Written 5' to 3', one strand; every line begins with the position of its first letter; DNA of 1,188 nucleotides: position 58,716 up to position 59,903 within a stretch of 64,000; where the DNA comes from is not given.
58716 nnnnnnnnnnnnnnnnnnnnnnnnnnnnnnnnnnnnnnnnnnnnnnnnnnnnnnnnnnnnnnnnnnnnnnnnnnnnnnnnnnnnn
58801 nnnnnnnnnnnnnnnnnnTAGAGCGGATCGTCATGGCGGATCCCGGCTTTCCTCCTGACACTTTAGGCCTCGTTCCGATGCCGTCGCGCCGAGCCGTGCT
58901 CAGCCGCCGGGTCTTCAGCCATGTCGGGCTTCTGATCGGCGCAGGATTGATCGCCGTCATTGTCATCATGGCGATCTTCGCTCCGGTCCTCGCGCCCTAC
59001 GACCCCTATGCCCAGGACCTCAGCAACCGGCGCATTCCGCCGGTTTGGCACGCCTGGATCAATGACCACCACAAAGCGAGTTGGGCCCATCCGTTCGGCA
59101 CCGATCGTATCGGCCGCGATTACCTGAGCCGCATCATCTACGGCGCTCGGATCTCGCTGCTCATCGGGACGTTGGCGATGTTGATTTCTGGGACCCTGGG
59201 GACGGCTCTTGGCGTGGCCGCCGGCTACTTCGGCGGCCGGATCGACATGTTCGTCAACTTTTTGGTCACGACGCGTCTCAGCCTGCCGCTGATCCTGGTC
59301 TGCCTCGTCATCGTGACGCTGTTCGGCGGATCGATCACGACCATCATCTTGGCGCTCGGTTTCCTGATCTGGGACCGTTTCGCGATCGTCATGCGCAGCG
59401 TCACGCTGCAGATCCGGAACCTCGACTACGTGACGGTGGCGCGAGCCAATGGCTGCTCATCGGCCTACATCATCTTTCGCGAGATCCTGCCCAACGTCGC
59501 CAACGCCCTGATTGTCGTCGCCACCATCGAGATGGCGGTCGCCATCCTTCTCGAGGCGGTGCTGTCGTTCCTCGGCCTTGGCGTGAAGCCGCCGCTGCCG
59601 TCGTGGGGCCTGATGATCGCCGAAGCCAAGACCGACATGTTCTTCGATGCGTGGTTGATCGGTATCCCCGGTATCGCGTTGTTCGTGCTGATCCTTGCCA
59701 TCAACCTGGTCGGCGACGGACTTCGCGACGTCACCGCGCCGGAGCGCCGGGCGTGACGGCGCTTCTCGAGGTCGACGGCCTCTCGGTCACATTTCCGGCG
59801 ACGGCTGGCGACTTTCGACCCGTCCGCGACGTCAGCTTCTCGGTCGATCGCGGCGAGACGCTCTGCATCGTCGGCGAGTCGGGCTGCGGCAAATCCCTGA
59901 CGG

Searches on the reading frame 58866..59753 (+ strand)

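Call 51: search_protein_families(library=pfam, proteins=[window:58866-59753:+])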
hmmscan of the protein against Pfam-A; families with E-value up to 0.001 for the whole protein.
window:58866-59753:+ (296 aa): 2 families
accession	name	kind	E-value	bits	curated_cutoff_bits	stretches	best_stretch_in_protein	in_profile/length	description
PF00528.27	BPD_transp_1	-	6.4e-25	88.4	26.4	1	112-293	1-181/184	Binding-protein-dependent transport system inner membrane component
PF12911.12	OppC_N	-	2e-11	44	23.9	1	14-59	8-53/53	N-terminal TM domain of oligopeptide transport permease C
